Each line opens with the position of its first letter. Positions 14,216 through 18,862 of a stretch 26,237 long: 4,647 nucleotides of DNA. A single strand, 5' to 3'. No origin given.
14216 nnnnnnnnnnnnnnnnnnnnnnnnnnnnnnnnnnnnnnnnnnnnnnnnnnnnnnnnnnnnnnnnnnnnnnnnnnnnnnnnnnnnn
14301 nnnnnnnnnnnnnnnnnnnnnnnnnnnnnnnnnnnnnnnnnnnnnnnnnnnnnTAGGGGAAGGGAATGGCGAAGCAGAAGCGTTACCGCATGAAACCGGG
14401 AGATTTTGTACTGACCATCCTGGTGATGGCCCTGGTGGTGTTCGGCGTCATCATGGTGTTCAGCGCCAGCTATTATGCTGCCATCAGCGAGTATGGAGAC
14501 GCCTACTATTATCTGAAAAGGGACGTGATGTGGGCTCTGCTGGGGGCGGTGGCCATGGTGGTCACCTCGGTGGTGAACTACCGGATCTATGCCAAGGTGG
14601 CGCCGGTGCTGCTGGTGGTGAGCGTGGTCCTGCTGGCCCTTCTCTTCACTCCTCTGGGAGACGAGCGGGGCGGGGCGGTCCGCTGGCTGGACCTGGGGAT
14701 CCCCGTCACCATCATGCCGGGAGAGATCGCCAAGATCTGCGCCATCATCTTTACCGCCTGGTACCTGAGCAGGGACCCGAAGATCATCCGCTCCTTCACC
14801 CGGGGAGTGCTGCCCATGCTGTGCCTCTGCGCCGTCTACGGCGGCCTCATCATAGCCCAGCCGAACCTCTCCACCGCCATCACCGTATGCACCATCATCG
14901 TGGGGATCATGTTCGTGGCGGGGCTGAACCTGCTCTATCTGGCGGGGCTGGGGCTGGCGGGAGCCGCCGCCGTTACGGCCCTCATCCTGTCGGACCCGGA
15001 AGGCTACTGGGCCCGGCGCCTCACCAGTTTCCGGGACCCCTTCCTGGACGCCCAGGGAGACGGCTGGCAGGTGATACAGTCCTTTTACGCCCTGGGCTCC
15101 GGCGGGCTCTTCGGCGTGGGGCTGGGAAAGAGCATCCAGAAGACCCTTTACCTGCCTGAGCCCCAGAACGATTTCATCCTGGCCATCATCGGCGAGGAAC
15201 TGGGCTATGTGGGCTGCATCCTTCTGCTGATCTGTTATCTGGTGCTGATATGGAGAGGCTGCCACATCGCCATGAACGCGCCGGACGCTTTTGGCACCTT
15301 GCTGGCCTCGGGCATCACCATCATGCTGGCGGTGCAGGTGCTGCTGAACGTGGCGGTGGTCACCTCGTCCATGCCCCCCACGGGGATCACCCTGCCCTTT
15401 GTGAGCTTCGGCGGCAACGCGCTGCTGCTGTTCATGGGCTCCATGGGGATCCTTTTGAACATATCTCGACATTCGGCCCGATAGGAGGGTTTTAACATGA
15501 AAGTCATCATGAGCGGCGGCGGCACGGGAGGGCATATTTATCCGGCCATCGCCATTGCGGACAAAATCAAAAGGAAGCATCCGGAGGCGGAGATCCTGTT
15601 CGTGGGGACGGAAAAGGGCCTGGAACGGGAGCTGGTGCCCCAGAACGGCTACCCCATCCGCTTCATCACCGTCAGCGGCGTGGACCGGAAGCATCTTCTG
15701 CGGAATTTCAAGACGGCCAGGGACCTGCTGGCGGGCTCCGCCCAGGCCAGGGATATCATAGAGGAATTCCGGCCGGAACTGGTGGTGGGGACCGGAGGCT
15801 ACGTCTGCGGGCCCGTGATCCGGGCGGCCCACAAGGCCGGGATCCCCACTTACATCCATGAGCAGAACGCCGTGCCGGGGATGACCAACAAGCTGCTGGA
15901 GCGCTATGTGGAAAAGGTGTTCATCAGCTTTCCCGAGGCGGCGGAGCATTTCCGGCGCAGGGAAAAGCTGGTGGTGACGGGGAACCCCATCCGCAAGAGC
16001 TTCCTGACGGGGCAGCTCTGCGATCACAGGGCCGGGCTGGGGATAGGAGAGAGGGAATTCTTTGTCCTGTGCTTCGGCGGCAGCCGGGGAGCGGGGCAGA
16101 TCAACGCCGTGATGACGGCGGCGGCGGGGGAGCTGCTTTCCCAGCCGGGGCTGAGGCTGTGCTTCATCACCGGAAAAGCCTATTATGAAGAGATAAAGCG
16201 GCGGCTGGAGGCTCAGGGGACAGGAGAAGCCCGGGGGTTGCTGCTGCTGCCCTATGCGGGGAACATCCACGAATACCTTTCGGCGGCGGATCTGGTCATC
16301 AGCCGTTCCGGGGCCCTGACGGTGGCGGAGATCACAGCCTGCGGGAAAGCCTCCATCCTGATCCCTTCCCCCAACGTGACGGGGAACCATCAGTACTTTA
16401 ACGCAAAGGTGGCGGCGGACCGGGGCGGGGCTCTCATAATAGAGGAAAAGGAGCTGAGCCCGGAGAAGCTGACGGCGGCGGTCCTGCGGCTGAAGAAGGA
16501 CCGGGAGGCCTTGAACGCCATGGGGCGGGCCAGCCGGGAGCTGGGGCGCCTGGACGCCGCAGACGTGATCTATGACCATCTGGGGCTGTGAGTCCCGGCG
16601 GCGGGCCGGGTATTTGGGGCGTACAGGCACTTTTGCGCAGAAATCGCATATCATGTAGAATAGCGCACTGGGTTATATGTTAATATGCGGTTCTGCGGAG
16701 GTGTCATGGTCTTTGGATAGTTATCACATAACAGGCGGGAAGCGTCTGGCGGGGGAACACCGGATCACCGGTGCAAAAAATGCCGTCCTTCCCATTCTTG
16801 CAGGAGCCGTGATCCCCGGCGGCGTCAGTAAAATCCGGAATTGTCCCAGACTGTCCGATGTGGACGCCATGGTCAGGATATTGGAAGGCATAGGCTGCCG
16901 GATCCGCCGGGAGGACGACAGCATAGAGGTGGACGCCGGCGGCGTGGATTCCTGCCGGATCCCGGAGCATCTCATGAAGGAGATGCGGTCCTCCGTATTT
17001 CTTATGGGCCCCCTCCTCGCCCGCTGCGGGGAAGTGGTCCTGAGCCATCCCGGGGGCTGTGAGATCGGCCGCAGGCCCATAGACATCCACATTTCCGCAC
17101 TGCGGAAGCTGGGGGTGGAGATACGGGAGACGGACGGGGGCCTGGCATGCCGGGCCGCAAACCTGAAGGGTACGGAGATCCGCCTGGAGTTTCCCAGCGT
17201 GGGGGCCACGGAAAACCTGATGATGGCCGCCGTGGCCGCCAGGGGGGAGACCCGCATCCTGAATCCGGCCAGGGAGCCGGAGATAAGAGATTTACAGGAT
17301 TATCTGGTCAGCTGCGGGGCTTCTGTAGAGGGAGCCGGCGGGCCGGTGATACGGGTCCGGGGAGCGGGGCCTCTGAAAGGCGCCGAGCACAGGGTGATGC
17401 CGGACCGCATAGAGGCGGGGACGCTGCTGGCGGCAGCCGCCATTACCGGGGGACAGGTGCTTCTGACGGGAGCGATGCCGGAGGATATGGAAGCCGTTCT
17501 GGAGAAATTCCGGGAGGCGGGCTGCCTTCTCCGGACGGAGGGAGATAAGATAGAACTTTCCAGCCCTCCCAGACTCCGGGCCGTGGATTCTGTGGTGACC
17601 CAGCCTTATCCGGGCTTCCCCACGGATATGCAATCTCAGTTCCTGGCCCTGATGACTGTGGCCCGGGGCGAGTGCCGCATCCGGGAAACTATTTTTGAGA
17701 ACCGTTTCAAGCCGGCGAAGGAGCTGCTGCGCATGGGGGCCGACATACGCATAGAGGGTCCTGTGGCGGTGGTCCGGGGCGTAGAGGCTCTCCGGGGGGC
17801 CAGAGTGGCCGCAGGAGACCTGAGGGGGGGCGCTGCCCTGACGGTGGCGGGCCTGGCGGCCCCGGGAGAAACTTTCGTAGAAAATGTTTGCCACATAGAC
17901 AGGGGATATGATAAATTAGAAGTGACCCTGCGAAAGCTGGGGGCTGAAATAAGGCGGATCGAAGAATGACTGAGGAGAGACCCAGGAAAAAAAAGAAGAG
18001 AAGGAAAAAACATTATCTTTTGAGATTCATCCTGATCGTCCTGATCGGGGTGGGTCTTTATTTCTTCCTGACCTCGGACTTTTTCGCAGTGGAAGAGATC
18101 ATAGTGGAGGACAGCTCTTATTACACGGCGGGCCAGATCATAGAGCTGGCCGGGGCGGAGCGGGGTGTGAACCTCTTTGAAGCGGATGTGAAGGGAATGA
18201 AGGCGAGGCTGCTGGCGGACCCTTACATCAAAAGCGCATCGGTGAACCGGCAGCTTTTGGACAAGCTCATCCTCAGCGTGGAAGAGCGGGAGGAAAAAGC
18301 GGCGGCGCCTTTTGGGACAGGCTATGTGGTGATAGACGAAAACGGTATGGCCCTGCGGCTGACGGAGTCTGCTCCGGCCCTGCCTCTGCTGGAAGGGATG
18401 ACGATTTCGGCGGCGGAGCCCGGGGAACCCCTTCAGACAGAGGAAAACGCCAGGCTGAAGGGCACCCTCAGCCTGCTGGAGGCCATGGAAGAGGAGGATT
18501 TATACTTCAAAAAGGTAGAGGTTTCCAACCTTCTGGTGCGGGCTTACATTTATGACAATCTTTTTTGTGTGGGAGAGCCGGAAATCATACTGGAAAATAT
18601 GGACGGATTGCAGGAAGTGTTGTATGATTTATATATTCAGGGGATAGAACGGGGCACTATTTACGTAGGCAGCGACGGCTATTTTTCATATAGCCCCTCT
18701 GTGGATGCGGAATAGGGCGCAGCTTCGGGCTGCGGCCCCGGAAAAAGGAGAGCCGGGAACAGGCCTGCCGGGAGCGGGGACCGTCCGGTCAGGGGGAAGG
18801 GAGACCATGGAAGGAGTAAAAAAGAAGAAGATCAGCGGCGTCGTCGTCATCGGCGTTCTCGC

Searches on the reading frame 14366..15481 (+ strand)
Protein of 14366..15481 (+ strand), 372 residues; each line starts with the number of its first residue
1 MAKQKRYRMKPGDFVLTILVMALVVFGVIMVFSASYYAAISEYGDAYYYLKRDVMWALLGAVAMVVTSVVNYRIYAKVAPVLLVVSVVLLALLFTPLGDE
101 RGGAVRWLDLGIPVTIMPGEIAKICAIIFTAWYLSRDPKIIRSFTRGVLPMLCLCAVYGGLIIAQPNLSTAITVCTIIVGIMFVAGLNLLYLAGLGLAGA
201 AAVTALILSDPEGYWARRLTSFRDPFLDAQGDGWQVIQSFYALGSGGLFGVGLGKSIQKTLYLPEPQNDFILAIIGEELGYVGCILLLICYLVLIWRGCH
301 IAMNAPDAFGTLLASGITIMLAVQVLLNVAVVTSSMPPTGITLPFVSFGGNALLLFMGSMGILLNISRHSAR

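Call 42: search_protein_families(library=ncbifam, proteins=[window:14366-15481:+], max_evalue=0.00001)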
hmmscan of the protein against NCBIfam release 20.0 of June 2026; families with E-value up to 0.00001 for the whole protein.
window:14366-15481:+ (372 aa): 6 families
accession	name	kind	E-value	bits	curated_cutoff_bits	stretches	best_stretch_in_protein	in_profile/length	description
TIGR02615.1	spoVE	exception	1.9e-123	412.5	448.8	1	13-368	1-354/354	stage V sporulation protein E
TIGR02614.1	ftsW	equivalog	1e-106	357.1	337.5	1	13-369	1-356/357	putative lipid II flippase FtsW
TIGR02210.1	rodA_shape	equivalog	3.1e-86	289.7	336.7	1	13-370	1-356/357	rod shape-determining protein RodA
NF008042.0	PRK10774.1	equivalog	6.7e-66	222.9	493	1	13-367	36-389/405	cell division protein FtsW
NF008060.0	PRK10794.1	equivalog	1.7e-58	198.4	590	1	13-369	17-362/370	peptidoglycan glycosyltransferase MrdB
NF037961.1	RodA_shape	subfamily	8.8e-40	137.3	150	2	232-364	272-405/415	rod shape-determining protein RodA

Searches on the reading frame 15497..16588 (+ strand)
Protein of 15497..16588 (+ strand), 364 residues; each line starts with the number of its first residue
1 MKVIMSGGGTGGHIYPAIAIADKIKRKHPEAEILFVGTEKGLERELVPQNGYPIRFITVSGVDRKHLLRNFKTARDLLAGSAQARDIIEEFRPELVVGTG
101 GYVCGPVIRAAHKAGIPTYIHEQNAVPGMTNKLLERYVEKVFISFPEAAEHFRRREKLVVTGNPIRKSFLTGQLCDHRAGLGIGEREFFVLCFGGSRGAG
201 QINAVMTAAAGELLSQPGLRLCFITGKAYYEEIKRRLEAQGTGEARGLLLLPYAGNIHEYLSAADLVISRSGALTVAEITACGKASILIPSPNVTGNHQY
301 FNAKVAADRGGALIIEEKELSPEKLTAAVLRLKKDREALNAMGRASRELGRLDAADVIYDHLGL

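Call 42: search_protein_families(library=ncbifam, proteins=[window:15497-16588:+], max_evalue=0.00001)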
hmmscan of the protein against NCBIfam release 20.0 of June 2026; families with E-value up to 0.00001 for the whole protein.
window:15497-16588:+ (364 aa): 3 families
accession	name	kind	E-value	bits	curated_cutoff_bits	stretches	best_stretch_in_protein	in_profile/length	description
TIGR01133.1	murG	equivalog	1.4e-93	313.8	250.25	1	1-361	6-352/353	undecaprenyldiphospho-muramoylpentapeptide beta-N-acetylglucosaminyltransferase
NF009102.0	PRK12446.1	equivalog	5.8e-43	147.1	339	1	2-340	3-330/352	undecaprenyldiphospho-muramoylpentapeptide beta-N-acetylglucosaminyltransferase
NF010135.0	PRK13609.1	equivalog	2.1e-15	56.5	500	1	80-361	92-364/388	diglucosyl diacylglycerol synthase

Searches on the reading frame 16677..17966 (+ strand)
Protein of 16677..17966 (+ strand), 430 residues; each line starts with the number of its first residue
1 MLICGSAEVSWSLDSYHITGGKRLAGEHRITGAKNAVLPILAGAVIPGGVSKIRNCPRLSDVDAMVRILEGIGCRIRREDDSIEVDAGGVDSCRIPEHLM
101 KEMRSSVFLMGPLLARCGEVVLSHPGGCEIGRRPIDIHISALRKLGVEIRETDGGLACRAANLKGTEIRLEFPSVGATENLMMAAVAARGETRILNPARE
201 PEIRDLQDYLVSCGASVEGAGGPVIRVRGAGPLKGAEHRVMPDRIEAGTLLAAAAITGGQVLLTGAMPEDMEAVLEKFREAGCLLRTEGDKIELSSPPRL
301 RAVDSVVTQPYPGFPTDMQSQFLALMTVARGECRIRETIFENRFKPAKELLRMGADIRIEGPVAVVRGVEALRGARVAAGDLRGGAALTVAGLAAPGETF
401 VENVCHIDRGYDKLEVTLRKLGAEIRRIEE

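Call 42: search_protein_families(library=ncbifam, proteins=[window:16677-17966:+], max_evalue=0.00001)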
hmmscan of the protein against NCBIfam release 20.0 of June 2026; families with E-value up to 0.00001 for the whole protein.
window:16677-17966:+ (430 aa): 6 families
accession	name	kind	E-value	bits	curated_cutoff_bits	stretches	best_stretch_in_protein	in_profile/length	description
NF006873.0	PRK09369.1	subfamily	3.7e-153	510.1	297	1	14-429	2-418/419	UDP-N-acetylglucosamine 1-carboxyvinyltransferase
TIGR01072.1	murA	equivalog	3.3e-146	487.3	392.7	1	14-427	2-416/416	UDP-N-acetylglucosamine 1-carboxyvinyltransferase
NF009470.0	PRK12830.1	equivalog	3e-127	424.8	552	1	17-429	5-416/417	UDP-N-acetylglucosamine 1-carboxyvinyltransferase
TIGR01356.1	aroA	equivalog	8.3e-24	84.1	287.25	1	29-414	4-405/415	3-phosphoshikimate 1-carboxyvinyltransferase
NF011381.1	PRK14806.1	equivalog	1.5e-15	56.5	902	1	15-263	303-554/733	bifunctional prephenate dehydrogenase/3-phosphoshikimate 1-carboxyvinyltransferase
NF008816.0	PRK11860.1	equivalog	1.4e-06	26.7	943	0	24-151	15-142/662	bifunctional 3-phosphoshikimate 1-carboxyvinyltransferase/cytidylate kinase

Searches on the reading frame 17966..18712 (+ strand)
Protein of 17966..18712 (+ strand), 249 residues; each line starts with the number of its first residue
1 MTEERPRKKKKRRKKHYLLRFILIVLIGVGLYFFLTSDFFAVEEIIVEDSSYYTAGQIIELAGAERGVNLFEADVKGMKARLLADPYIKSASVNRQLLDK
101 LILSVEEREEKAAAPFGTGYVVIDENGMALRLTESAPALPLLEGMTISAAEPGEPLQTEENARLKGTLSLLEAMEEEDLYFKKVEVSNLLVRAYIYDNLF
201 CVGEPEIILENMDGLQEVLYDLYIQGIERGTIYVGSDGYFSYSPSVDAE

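Call 43: search_protein_families(library=ncbifam, proteins=[window:17966-18712:+], max_evalue=0.00001)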
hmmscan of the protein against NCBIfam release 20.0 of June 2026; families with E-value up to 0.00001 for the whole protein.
window:17966-18712:+ (249 aa): 1 family
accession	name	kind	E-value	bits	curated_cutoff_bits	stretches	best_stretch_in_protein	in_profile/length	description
NF004039.0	PRK05529.1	equivalog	7.9e-07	28.5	353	1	7-138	28-159/255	cell division protein FtsQ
